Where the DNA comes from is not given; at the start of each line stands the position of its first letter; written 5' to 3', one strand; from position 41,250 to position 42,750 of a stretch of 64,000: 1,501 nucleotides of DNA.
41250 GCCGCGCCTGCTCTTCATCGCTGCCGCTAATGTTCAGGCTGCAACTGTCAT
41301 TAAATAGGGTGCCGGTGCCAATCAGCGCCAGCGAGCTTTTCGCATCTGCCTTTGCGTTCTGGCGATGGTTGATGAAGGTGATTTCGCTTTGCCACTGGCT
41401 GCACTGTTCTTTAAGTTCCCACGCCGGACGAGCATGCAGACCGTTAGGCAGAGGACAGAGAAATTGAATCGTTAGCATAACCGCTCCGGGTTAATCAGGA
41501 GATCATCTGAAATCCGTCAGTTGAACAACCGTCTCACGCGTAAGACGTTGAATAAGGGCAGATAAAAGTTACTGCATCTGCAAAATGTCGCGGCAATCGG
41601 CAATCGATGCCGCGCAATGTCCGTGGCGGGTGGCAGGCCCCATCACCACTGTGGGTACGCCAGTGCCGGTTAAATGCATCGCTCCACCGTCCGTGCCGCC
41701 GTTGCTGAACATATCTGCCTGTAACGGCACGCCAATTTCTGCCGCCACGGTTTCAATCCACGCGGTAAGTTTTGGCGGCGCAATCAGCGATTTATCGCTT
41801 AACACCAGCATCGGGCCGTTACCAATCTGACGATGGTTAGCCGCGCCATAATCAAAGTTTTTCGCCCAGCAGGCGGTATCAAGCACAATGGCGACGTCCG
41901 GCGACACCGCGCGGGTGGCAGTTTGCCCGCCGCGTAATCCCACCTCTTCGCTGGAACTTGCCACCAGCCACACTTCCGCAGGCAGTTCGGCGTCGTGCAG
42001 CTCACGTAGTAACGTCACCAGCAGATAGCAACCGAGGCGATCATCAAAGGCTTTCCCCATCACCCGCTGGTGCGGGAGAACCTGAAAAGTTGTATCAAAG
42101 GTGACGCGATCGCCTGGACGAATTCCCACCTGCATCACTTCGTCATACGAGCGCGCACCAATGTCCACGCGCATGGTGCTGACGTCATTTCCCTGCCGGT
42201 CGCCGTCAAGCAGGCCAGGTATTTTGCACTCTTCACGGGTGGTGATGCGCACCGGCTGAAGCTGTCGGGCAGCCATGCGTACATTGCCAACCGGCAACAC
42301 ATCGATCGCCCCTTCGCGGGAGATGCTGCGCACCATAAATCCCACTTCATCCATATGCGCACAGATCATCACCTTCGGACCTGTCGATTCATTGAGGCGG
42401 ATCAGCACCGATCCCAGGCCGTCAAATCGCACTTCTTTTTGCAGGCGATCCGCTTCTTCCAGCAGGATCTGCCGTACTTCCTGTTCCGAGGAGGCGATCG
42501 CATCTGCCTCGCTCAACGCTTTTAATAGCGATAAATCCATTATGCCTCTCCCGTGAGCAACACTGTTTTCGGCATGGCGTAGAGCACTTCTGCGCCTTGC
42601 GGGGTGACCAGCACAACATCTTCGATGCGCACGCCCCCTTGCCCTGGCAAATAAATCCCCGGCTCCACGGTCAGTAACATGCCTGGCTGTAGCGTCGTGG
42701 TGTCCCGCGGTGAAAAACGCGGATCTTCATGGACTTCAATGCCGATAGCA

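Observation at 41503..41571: Premature stop removes the last ~22 codons of aminopeptidase ypdE inside the fry operon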

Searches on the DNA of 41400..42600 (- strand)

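Call 5: search_dna_similar(query=window:41400-42600:-, collection=ecoli_genomes, mode=near, max_rows=30)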
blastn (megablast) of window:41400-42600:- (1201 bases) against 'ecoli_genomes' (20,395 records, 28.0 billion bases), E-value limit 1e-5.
Records with a match: 5422; places in all: 5430; records where one place covers at least 80% of the query: 5421.
Genomes with a match: 5421 of 5426; with a place that covers at least 80% of the query: 5420. Places per genome that has any: lowest 1, median 1, highest 5. On chromosomes: 5429 places; on plasmids: 1.
Best place of each record, by identity: >=99% 7; 95-99% 5376; 90-95% 39.
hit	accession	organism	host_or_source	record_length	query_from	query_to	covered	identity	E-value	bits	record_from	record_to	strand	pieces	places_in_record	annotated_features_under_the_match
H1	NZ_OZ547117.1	Escherichia coli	Homo sapiens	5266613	1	1201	100%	100.0%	0e+0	2218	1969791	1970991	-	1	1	ypdE: aminopeptidase | ptsP: phosphoenolpyruvate--protein phosphotransferase | ypdF: aminopeptidase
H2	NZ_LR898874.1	Escherichia coli strain MSB1_4I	Homo sapiens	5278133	1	1201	100%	100.0%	0e+0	2218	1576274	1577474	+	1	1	ypdE: aminopeptidase | ptsP: phosphoenolpyruvate--protein phosphotransferase | ypdF: aminopeptidase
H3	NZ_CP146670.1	Escherichia coli strain MS 21-1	Homo sapiens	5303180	1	1201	100%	99.9%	0e+0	2213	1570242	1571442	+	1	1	ypdE: aminopeptidase | ptsP: phosphoenolpyruvate--protein phosphotransferase | ypdF: aminopeptidase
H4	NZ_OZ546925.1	Escherichia coli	Homo sapiens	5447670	1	1201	100%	99.9%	0e+0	2213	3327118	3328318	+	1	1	ypdE: aminopeptidase | ptsP: phosphoenolpyruvate--protein phosphotransferase | ypdF: aminopeptidase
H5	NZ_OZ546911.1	Escherichia coli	Homo sapiens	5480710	1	1201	100%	99.9%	0e+0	2213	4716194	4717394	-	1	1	ypdE: aminopeptidase | ptsP: phosphoenolpyruvate--protein phosphotransferase | ypdF: aminopeptidase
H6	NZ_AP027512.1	Escherichia coli strain LR-28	Homo sapiens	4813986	1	1201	100%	99.1%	0e+0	2158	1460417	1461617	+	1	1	ypdE: aminopeptidase | ptsP: phosphoenolpyruvate--protein phosphotransferase | ypdF: aminopeptidase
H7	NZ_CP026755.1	Escherichia coli strain AR_0077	missing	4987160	1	1201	100%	99.0%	0e+0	2152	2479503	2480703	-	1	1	ypdE: aminopeptidase | ptsP: phosphoenolpyruvate--protein phosphotransferase | ypdF: aminopeptidase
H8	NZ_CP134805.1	Escherichia coli strain E7-1N7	agricultural environment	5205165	1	1201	100%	98.3%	0e+0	2102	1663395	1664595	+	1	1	ypdE: aminopeptidase | ptsP: phosphoenolpyruvate--protein phosphotransferase | ypdF: aminopeptidase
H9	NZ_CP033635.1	Escherichia coli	chicken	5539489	1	1201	100%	98.2%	0e+0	2097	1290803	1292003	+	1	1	ypdE: aminopeptidase | ptsP: phosphoenolpyruvate--protein phosphotransferase | ypdF: aminopeptidase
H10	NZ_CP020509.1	Escherichia coli strain 165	Homo sapiens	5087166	1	1201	100%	98.2%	0e+0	2097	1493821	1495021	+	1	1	ypdE: aminopeptidase | ptsP: phosphoenolpyruvate--protein phosphotransferase | ypdF: aminopeptidase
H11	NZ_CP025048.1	Escherichia coli strain SC516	Chicken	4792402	1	1201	100%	98.2%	0e+0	2097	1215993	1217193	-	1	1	ypdE: aminopeptidase | ptsP: phosphoenolpyruvate--protein phosphotransferase | ypdF: aminopeptidase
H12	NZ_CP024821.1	Escherichia coli strain CREC-591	Homo sapiens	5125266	1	1201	100%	98.2%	0e+0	2097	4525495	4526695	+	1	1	ypdE: aminopeptidase | ptsP: phosphoenolpyruvate--protein phosphotransferase | ypdF: aminopeptidase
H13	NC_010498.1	Escherichia coli SMS-3-5 strain SMS-3-5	-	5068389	1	1201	100%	98.2%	0e+0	2097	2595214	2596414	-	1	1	ypdE: aminopeptidase | ptsP: phosphoenolpyruvate--protein phosphotransferase | ypdF: aminopeptidase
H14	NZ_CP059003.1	Escherichia coli strain 2D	Homo sapiens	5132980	1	1201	100%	98.2%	0e+0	2097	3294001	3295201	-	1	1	ypdE: aminopeptidase | ptsP: phosphoenolpyruvate--protein phosphotransferase | ypdF: aminopeptidase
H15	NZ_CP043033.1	Escherichia coli strain XDL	Homo sapiens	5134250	1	1201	100%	98.2%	0e+0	2097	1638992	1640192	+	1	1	ypdE: aminopeptidase | ptsP: phosphoenolpyruvate--protein phosphotransferase | ypdF: aminopeptidase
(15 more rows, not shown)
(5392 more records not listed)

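Call 7: get_annotated_region(hit=H1, flank=3000)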
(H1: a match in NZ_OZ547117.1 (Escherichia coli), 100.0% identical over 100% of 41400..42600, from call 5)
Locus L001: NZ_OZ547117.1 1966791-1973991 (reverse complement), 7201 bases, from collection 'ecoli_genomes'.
description: Escherichia coli isolate AF3 chromosome 1, complete sequence
organism: Escherichia coli (NCBI taxid 562)
replicon: chromosome; assembly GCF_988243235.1
host: Homo sapiens; source: blood culture; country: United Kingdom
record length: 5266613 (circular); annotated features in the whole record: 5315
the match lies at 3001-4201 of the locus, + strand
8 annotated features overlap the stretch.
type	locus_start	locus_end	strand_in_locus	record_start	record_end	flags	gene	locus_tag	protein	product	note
CDS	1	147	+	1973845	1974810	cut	glk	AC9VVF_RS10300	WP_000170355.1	glucokinase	-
CDS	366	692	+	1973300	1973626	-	fryB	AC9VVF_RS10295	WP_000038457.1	PTS fructose transporter subunit IIB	-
CDS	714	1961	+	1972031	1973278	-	fryC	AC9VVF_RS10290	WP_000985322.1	PTS fructose transporter subunit IIC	-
CDS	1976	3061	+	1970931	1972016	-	ypdF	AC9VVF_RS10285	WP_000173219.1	aminopeptidase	-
CDS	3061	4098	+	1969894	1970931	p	ypdE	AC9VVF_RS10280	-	aminopeptidase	internal stop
CDS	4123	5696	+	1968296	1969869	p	ptsP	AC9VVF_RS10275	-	phosphoenolpyruvate--protein phosphotransferase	frameshifted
CDS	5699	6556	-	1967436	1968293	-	ypdC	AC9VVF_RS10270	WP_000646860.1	AraC family transcriptional regulator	-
CDS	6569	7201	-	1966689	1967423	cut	ypdB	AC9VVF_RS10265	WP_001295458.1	two-component system response regulator YpdB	-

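Call 8: get_annotated_region(hit=H3, flank=300)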
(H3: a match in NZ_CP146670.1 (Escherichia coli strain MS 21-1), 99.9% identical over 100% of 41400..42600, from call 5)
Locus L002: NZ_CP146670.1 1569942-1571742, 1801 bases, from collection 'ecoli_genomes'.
description: Escherichia coli strain MS 21-1 chromosome, complete genome
organism: Escherichia coli strain MS 21-1 (NCBI taxid 562)
replicon: chromosome; assembly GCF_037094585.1
host: Homo sapiens; source: Colon; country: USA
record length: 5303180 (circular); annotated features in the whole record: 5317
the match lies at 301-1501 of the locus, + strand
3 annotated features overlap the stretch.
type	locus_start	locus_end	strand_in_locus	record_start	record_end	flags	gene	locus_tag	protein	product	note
CDS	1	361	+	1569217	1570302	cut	ypdF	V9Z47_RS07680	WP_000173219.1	aminopeptidase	-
CDS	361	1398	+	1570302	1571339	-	ypdE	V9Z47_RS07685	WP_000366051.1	aminopeptidase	-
CDS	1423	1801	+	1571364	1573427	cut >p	ptsP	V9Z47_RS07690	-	phosphoenolpyruvate--protein phosphotransferase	incomplete; partial in the middle of a contig; missing C-terminus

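Call 9: get_annotated_region(hit=H6, flank=300)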
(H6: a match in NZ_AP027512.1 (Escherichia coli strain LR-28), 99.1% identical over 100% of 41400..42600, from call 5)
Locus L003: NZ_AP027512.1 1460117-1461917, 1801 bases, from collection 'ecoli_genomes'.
description: Escherichia coli strain LR-28 chromosome, complete genome
organism: Escherichia coli strain LR-28 (NCBI taxid 562)
replicon: chromosome; assembly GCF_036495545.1
host: Homo sapiens; source: feces; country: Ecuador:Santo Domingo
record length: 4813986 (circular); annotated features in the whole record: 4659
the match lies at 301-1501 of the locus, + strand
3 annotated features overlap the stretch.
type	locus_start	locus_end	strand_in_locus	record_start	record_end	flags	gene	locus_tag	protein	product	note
CDS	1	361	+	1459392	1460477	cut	ypdF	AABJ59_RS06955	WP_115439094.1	aminopeptidase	-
CDS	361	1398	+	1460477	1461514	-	ypdE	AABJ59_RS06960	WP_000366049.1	aminopeptidase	-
CDS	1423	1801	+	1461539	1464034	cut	ptsP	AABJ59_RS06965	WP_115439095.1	phosphoenolpyruvate--protein phosphotransferase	-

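Call 10: get_annotated_region(hit=H7, flank=300)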
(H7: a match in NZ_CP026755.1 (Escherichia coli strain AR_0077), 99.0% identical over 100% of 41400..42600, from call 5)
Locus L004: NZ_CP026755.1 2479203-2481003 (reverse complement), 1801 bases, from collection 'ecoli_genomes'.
description: Escherichia coli strain AR_0077 chromosome, complete genome
organism: Escherichia coli strain AR_0077 (NCBI taxid 562)
replicon: chromosome; assembly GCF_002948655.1
host: missing; source: missing; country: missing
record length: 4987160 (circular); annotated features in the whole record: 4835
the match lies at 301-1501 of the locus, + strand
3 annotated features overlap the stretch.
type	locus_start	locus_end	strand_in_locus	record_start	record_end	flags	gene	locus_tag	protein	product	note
CDS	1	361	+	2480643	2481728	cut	ypdF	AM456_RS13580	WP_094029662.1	aminopeptidase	-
CDS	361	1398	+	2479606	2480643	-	ypdE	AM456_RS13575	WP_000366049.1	aminopeptidase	-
CDS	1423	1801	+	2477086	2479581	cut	ptsP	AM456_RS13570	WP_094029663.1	phosphoenolpyruvate--protein phosphotransferase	-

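Call 11: get_annotated_region(hit=H8, flank=300)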
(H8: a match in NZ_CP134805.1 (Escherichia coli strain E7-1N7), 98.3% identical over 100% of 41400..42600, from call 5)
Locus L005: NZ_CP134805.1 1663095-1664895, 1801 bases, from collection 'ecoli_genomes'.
description: Escherichia coli strain E7-1N7 chromosome, complete genome
organism: Escherichia coli strain E7-1N7 (NCBI taxid 562)
replicon: chromosome; assembly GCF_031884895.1
host: -; source: agricultural environment; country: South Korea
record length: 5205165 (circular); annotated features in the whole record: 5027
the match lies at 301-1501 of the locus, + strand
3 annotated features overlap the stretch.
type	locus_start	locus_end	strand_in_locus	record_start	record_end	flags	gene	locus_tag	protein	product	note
CDS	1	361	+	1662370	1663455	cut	ypdF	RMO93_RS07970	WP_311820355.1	aminopeptidase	-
CDS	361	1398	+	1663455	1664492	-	ypdE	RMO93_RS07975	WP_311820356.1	aminopeptidase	-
CDS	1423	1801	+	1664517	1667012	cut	ptsP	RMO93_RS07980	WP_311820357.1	phosphoenolpyruvate--protein phosphotransferase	-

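Call 12: get_annotated_region(hit=H2, flank=3000)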
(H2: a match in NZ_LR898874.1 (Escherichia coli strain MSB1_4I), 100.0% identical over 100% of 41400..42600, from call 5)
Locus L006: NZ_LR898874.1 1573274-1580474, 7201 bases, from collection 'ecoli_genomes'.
description: Escherichia coli strain MSB1_4I isolate MSB1_4I chromosome 1, complete sequence
organism: Escherichia coli strain MSB1_4I (NCBI taxid 562)
replicon: chromosome; assembly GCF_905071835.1
host: Homo sapiens; source: rectal swab; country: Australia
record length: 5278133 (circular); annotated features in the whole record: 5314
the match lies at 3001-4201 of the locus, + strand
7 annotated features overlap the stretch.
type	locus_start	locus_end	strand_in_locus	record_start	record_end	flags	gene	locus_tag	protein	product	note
CDS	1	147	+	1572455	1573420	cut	glk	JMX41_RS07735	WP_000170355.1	glucokinase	-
CDS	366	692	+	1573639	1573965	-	fryB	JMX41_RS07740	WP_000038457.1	PTS fructose transporter subunit IIB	-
CDS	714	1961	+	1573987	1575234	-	fryC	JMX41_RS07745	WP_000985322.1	PTS fructose transporter subunit IIC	-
CDS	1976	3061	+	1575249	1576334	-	ypdF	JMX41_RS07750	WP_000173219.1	aminopeptidase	-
CDS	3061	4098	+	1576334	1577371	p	ypdE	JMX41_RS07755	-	aminopeptidase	internal stop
CDS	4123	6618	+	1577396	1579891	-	ptsP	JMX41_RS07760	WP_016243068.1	phosphoenolpyruvate--protein phosphotransferase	-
CDS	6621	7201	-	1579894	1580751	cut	ypdC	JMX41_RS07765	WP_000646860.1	AraC family transcriptional regulator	-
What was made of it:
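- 41569..42540 (-): Truncated ypdE reading frame (323 codons plus TAA), an M42-family aminopeptidase. PGAP annotates the 1038-nt span as a pseudogene with 'internal stop' in MSB1_4I and AF3 (calls 7, 12).
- Public annotation: PGAP records 'internal stop' pseudogenes (calls 7, 12). PGAP classifies the gene as a pseudogene (calls 7, 12).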

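Call 13: get_annotated_region(hit=H4, flank=3000)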
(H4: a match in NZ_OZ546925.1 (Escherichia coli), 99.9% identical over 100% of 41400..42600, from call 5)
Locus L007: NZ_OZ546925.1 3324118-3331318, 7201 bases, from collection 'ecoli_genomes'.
description: Escherichia coli isolate AF14 chromosome 1, complete sequence
organism: Escherichia coli (NCBI taxid 562)
replicon: chromosome; assembly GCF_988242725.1
host: Homo sapiens; source: blood culture; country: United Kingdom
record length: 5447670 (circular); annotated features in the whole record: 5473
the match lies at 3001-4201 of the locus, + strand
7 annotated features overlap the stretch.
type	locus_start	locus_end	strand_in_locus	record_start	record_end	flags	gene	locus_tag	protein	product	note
CDS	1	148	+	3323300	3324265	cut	glk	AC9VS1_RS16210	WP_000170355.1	glucokinase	-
CDS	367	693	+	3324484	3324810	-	fryB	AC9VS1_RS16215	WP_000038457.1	PTS fructose transporter subunit IIB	-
CDS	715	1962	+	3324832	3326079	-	fryC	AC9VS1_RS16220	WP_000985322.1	PTS fructose transporter subunit IIC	-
CDS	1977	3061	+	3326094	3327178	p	ypdF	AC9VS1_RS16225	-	aminopeptidase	frameshifted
CDS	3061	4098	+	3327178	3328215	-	ypdE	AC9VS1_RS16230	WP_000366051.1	aminopeptidase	-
CDS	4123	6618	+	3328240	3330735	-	ptsP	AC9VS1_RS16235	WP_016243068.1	phosphoenolpyruvate--protein phosphotransferase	-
CDS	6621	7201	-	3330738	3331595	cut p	ypdC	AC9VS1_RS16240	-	AraC family transcriptional regulator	internal stop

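Call 14: get_annotated_region(hit=H5, flank=3000)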
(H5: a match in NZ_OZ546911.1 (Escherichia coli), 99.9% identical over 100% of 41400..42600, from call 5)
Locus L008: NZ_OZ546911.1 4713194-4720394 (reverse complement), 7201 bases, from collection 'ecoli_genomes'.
description: Escherichia coli isolate AF10 chromosome 1, complete sequence
organism: Escherichia coli (NCBI taxid 562)
replicon: chromosome; assembly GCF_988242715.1
host: Homo sapiens; source: blood culture; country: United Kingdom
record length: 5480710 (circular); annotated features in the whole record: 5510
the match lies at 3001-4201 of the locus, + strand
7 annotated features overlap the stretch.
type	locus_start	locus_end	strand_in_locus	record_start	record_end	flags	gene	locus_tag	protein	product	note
CDS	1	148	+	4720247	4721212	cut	glk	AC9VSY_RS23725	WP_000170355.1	glucokinase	-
CDS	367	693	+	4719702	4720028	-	fryB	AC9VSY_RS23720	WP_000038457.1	PTS fructose transporter subunit IIB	-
CDS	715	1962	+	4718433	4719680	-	fryC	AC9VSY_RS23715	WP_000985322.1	PTS fructose transporter subunit IIC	-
CDS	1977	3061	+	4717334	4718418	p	ypdF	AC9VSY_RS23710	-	aminopeptidase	frameshifted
CDS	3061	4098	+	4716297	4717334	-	ypdE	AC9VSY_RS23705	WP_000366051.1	aminopeptidase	-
CDS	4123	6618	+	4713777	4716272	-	ptsP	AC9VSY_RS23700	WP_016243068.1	phosphoenolpyruvate--protein phosphotransferase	-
CDS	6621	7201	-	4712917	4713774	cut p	ypdC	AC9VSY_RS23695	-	AraC family transcriptional regulator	internal stop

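Call 15: get_annotated_region(hit=H3, flank=3000)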
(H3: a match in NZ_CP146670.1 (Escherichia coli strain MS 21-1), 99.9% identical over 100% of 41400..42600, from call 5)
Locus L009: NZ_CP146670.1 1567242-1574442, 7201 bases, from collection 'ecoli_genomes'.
description: Escherichia coli strain MS 21-1 chromosome, complete genome
organism: Escherichia coli strain MS 21-1 (NCBI taxid 562)
replicon: chromosome; assembly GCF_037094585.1
host: Homo sapiens; source: Colon; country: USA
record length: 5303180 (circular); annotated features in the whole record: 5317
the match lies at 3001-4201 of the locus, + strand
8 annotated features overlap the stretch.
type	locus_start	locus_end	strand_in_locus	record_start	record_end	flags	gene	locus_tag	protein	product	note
CDS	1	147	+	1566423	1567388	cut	glk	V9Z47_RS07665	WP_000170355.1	glucokinase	-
CDS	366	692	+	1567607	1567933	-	fryB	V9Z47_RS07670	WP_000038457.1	PTS fructose transporter subunit IIB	-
CDS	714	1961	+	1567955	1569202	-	fryC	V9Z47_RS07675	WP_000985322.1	PTS fructose transporter subunit IIC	-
CDS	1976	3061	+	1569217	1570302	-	ypdF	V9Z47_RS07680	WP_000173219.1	aminopeptidase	-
CDS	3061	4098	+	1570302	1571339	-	ypdE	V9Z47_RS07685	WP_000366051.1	aminopeptidase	-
CDS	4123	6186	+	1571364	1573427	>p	ptsP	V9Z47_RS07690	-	phosphoenolpyruvate--protein phosphotransferase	incomplete; partial in the middle of a contig; missing C-terminus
CDS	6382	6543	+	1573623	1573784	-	-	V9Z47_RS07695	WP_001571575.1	hypothetical protein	-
CDS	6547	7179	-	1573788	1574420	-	-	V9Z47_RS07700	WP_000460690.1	hypothetical protein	-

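Call 18: search_dna_similar(query=window:41541-41601:-, collection=ecoli_genomes, mode=near, max_rows=12)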
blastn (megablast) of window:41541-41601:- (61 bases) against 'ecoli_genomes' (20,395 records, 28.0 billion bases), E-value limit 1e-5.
Records with a match: 5258; places in all: 5262; records where one place covers at least 80% of the query: 5258.
Genomes with a match: 5257 of 5426; with a place that covers at least 80% of the query: 5257. Places per genome that has any: lowest 1, median 1, highest 4. On chromosomes: 5261 places; on plasmids: 1.
Best place of each record, by identity: >=99% 2; 95-99% 4398; 90-95% 858.
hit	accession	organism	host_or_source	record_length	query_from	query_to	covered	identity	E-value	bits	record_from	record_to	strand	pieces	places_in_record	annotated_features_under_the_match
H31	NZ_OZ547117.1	Escherichia coli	Homo sapiens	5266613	1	61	100%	100.0%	5e-23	113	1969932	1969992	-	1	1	ypdE: aminopeptidase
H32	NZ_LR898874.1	Escherichia coli strain MSB1_4I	Homo sapiens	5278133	1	61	100%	100.0%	5e-23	113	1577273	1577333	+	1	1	ypdE: aminopeptidase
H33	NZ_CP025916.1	Escherichia coli strain 120899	Homo sapiens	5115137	1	61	100%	98.4%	2e-21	108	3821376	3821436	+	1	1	ypdE: aminopeptidase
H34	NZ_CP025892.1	Escherichia coli strain 503025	Homo sapiens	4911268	1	61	100%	98.4%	2e-21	108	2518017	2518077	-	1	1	ypdE: aminopeptidase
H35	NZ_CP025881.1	Escherichia coli strain 503440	Homo sapiens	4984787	1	61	100%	98.4%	2e-21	108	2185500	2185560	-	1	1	ypdE: aminopeptidase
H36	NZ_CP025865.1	Escherichia coli strain 504211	Homo sapiens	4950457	1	61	100%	98.4%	2e-21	108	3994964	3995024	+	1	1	ypdE: aminopeptidase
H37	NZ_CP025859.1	Escherichia coli strain 504239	Homo sapiens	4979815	1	61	100%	98.4%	2e-21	108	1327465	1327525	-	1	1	ypdE: aminopeptidase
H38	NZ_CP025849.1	Escherichia coli strain 600468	Homo sapiens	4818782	1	61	100%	98.4%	2e-21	108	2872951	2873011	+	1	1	ypdE: aminopeptidase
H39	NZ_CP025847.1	Escherichia coli strain 602354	Homo sapiens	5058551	1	61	100%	98.4%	2e-21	108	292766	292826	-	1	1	ypdE: aminopeptidase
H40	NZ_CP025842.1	Escherichia coli strain 720632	Homo sapiens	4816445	1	61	100%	98.4%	2e-21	108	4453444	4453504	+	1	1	ypdE: aminopeptidase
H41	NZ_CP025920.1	Escherichia coli strain 103605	Homo sapiens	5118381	1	61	100%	98.4%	2e-21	108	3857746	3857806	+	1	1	ypdE: aminopeptidase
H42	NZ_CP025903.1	Escherichia coli strain 300709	Homo sapiens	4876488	1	61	100%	98.4%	2e-21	108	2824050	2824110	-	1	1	ypdE: aminopeptidase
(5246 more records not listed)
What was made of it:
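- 41569..41571 (-): Premature ochre stop TAA, caused by C>T on the coding strand at 41571 (CAA Gln324 > TAA). The exact TAA-containing 61-mer is found in only 2 of 5,257 matching complete genomes (call 18).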
